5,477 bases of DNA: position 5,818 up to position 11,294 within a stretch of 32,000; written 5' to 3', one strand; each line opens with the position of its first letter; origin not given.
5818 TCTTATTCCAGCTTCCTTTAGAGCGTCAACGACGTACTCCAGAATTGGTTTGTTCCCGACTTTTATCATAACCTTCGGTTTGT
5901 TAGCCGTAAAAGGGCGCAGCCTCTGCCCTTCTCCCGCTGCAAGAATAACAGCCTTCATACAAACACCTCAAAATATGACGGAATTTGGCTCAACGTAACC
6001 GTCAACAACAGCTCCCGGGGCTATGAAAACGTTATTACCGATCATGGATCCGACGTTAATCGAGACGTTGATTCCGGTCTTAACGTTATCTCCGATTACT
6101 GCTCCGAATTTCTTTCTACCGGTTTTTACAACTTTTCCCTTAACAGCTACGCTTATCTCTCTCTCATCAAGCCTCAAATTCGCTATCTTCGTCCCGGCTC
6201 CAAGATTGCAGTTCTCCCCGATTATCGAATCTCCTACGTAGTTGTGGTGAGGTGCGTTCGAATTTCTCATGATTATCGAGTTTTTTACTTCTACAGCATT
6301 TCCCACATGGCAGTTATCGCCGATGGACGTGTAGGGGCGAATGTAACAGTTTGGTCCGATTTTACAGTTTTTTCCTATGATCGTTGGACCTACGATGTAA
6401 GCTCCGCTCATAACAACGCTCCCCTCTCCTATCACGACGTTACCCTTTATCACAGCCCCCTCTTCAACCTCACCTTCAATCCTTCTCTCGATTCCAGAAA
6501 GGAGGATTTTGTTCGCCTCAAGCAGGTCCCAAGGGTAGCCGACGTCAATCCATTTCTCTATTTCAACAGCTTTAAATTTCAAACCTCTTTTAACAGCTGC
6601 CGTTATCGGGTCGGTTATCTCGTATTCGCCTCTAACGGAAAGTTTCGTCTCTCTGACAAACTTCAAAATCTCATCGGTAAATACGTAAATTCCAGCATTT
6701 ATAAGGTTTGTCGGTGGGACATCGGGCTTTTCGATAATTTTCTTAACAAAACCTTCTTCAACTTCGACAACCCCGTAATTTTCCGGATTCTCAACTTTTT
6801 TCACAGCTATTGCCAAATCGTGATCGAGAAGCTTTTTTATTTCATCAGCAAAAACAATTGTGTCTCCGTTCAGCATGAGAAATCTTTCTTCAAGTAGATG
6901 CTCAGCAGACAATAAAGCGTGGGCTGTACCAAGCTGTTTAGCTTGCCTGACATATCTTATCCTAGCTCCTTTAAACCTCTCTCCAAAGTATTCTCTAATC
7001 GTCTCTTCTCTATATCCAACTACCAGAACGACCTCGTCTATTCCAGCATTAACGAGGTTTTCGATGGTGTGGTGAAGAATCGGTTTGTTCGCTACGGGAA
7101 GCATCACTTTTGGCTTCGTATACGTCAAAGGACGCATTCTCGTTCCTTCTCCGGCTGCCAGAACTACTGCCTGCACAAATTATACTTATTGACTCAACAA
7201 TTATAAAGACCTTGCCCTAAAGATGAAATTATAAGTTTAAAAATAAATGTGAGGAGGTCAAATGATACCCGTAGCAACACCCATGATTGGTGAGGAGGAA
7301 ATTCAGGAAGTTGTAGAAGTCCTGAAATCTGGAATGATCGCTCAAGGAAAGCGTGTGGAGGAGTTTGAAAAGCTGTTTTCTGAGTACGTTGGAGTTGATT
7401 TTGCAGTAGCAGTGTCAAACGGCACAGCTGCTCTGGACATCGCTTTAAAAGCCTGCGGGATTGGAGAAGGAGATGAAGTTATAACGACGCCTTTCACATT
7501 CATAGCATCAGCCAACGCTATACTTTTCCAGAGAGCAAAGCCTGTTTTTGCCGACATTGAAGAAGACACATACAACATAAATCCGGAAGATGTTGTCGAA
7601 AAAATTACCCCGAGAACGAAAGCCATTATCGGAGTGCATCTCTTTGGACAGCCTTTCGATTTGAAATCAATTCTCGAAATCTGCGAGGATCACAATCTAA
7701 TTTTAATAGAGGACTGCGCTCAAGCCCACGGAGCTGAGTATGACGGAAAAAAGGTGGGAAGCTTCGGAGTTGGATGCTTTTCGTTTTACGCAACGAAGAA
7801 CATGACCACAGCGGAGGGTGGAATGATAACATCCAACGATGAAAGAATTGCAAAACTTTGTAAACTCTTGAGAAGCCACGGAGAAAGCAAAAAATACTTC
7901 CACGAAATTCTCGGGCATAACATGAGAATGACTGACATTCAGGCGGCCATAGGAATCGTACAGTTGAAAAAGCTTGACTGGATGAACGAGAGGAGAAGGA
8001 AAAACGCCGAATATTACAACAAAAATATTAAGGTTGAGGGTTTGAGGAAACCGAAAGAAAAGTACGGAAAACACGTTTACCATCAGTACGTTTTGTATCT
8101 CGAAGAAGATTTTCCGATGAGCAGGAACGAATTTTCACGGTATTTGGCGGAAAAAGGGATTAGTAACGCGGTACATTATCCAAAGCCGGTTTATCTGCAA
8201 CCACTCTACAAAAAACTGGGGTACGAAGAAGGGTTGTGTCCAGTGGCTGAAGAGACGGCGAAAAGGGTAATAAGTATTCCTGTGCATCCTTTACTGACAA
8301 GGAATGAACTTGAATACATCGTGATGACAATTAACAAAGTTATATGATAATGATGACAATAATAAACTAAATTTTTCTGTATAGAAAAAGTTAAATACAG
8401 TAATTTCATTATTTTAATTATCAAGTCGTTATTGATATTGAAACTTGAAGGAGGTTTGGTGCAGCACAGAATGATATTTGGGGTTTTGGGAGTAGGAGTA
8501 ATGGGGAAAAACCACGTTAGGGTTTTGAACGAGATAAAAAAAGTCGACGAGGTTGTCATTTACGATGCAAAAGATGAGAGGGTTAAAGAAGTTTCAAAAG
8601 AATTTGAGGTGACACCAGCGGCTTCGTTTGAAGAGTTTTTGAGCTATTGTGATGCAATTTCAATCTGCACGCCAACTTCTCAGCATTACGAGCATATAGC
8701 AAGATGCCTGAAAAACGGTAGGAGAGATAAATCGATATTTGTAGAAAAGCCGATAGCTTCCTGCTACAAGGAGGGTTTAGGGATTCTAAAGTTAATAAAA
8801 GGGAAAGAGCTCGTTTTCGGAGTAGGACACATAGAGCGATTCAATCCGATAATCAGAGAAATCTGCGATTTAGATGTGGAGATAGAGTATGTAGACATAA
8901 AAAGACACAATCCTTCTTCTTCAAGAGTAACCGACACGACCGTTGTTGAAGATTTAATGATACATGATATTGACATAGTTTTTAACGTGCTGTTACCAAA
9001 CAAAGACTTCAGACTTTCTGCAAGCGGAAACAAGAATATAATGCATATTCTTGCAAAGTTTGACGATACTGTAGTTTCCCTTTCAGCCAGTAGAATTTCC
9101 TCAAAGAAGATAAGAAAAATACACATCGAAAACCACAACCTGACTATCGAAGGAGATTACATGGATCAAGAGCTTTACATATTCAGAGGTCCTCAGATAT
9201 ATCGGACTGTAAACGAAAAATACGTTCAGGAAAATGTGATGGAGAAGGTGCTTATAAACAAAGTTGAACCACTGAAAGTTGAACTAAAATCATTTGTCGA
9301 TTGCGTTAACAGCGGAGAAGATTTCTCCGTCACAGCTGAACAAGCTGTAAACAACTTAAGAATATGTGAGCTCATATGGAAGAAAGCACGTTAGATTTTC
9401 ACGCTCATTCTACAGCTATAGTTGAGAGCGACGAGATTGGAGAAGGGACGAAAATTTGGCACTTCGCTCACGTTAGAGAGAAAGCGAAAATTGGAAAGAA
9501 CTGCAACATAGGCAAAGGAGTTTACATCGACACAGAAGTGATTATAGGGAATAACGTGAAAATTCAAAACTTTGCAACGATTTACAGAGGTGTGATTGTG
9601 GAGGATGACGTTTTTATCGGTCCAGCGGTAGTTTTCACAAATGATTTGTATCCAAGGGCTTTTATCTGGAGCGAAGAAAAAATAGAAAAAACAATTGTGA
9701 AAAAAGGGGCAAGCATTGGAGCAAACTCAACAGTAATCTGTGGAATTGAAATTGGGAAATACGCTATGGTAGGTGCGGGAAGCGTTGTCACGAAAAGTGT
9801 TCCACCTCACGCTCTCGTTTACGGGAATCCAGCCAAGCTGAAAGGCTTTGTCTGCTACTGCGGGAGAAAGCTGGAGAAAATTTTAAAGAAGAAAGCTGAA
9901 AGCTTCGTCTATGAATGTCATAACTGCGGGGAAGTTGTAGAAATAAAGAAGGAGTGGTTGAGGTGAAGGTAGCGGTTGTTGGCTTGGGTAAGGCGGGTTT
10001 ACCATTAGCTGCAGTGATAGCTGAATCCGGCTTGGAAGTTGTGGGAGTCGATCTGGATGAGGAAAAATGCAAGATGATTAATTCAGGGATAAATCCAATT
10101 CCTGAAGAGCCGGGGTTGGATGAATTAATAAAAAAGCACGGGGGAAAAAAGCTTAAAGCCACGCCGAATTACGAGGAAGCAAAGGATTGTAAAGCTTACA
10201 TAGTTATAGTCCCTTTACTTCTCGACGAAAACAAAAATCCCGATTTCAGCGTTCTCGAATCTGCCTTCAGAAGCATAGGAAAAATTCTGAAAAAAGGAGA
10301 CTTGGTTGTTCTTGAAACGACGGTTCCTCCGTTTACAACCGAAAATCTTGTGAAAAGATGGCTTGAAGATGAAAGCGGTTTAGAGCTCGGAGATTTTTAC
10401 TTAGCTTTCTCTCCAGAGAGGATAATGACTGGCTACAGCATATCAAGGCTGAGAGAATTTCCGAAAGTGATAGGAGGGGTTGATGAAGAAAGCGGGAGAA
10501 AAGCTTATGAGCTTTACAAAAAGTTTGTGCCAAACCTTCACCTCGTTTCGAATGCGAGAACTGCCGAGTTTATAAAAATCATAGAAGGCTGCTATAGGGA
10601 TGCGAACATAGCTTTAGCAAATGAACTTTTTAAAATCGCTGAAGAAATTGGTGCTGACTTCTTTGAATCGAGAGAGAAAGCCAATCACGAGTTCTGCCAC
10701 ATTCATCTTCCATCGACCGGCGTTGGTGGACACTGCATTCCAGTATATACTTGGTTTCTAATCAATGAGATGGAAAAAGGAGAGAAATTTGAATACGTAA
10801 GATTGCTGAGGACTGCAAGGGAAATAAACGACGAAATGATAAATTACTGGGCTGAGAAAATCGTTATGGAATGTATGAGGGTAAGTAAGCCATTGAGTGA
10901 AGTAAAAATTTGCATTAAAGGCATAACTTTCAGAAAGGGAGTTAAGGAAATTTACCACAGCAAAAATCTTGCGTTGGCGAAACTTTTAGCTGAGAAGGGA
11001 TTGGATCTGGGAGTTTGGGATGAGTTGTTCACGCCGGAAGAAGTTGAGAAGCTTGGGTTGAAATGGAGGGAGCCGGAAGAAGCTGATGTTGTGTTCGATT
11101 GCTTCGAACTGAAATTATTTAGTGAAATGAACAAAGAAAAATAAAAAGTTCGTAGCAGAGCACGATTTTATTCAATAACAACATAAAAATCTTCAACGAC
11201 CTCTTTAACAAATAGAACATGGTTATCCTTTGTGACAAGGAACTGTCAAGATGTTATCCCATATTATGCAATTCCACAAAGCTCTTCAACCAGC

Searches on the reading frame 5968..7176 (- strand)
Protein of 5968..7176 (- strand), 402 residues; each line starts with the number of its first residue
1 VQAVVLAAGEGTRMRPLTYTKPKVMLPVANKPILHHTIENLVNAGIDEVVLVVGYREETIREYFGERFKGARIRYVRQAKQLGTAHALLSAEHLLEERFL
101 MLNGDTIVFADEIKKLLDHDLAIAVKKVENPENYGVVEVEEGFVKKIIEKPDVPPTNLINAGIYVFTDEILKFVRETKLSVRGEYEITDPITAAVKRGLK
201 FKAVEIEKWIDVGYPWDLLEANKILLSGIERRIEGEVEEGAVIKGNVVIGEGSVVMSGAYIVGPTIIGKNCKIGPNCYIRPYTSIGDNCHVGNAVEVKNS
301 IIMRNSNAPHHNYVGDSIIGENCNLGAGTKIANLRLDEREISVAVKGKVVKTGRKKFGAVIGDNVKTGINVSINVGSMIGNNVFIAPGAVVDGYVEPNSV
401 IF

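Call 52: search_protein_families(library=pfam, proteins=[window:5968-7176:-], max_evalue=0.00001)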
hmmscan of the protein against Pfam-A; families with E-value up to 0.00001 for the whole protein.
window:5968-7176:- (402 aa): 7 families
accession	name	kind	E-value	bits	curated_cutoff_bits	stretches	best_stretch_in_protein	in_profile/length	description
PF00483.29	NTP_transferase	-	5.6e-45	154.3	21.2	1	3-226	2-243/245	Nucleotidyl transferase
PF00132.30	Hexapep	-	1.7e-22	78.5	27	1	264-298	1-35/36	Bacterial transferase hexapeptide (six repeats)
PF25084.1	LbH_EIF2B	-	6.4e-17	61.9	54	2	237-306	12-79/105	EIF2B subunit epsilon LbH domain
PF12804.13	NTP_transf_3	-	8.4e-14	52.5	27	1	3-118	1-109/160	MobA-like NTP transferase domain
PF14602.12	Hexapep_2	-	9.1e-08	32.1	27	1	264-293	1-28/34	Hexapeptide repeat of succinyl-transferase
PF25087.1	GMPPB_C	-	7.4e-07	29.3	39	1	261-337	1-77/110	GMPPB C-terminal domain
PF01128.25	IspD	-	8.2e-07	29.4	27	0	1-59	1-58/221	2-C-methyl-D-erythritol 4-phosphate cytidylyltransferase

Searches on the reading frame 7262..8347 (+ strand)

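Call 52: search_protein_families(library=pfam, proteins=[window:7262-8347:+], max_evalue=0.00001)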
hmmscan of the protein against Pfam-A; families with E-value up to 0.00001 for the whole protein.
window:7262-8347:+ (361 aa): 2 families
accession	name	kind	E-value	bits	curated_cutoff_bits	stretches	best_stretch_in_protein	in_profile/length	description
PF01041.23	DegT_DnrJ_EryC1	-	4.4e-135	451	19.8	1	8-357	2-359/360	DegT/DnrJ/EryC1/StrS aminotransferase family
PF01212.27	Beta_elim_lyase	-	5.2e-08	33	27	1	27-272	29-281/288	Beta-eliminating lyase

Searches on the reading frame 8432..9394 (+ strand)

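Call 52: search_protein_families(library=pfam, proteins=[window:8432-9394:+], max_evalue=0.00001)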
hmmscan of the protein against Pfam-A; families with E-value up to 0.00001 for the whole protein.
window:8432-9394:+ (320 aa): 3 families
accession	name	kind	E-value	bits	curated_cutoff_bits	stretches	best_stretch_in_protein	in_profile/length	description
PF01408.29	GFO_IDH_MocA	-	2.2e-21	77.2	24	1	16-133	3-120/120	Oxidoreductase family, NAD-binding Rossmann fold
PF03446.21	NAD_binding_2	-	1.2e-08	35.5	21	1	16-98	2-84/161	NAD binding domain of 6-phosphogluconate dehydrogenase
PF02826.25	2-Hacid_dh_C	-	3.1e-06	27.1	25.1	0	14-89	37-108/178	D-isomer specific 2-hydroxyacid dehydrogenase, NAD binding domain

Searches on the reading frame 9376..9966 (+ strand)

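Call 52: search_protein_families(library=pfam, proteins=[window:9376-9966:+], max_evalue=0.00001)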
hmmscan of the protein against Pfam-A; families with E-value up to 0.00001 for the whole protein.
window:9376-9966:+ (196 aa): 3 families
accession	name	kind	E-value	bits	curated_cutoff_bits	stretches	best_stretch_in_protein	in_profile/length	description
PF00132.30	Hexapep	-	4.4e-25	86.7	27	3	21-51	4-34/36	Bacterial transferase hexapeptide (six repeats)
PF14602.12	Hexapep_2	-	2.1e-13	50.1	27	0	111-140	7-34/34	Hexapeptide repeat of succinyl-transferase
PF25084.1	LbH_EIF2B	-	6.6e-11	42.6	54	1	10-82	13-82/105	EIF2B subunit epsilon LbH domain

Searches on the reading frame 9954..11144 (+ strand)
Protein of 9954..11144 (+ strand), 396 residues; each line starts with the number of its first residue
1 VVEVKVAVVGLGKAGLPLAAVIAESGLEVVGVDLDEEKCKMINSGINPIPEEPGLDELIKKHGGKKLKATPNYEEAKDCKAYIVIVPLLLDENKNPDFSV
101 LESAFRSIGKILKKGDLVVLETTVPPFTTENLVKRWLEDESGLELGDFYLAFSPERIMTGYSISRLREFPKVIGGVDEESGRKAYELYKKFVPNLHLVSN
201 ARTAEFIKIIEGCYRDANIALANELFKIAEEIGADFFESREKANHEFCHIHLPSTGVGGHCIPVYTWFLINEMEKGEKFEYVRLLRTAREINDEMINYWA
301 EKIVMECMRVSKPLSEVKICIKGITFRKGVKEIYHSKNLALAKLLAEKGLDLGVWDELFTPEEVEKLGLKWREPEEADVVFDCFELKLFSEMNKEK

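Call 69: search_protein_families(library=ncbifam, proteins=[window:9954-11144:+], max_evalue=0.001)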
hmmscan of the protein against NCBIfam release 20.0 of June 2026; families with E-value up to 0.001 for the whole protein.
window:9954-11144:+ (396 aa): 9 families
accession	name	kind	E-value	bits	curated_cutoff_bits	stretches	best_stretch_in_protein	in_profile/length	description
TIGR03026.1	NDP-sugDHase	subfamily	2.6e-95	319.6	189.8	1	5-395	2-397/413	nucleotide sugar dehydrogenase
NF040825.1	UDPMaNacDH_Arch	equivalog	5e-74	249.6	750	1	4-357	1-349/418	UDP-N-acetyl-D-mannosamine dehydrogenase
NF008286.0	PRK11064.1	equivalog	1.6e-67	228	459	1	5-348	5-352/420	UDP-N-acetyl-D-mannosamine dehydrogenase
NF011729.0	PRK15182.1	equivalog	3.3e-44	151.3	592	1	3-365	6-363/425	Vi polysaccharide biosynthesis UDP-N-acetylglucosamine C-6 dehydrogenase TviB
NF041297.1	UDPGDh_AglM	equivalog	4e-43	147.9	670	1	5-358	2-358/429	UDP-glucose 6-dehydrogenase AglM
NF047673.2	TeichurnBiosyTuaD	equivalog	7e-28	97.9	700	1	5-370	3-364/439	UDP-glucose 6-dehydrogenase TuaD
NF011631.0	PRK15057.1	equivalog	4.1e-09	36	757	1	5-271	2-263/388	UDP-glucose 6-dehydrogenase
NF043037.1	ThreonDh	equivalog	0.00013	21.5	350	1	4-43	3-42/297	L-threonate dehydrogenase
NF042925.1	FHMPC_DH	equivalog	0.00036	19.9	500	1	5-119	2-110/304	5-formyl-3-hydroxy-2-methylpyridine 4-carboxylate 5-dehydrogenase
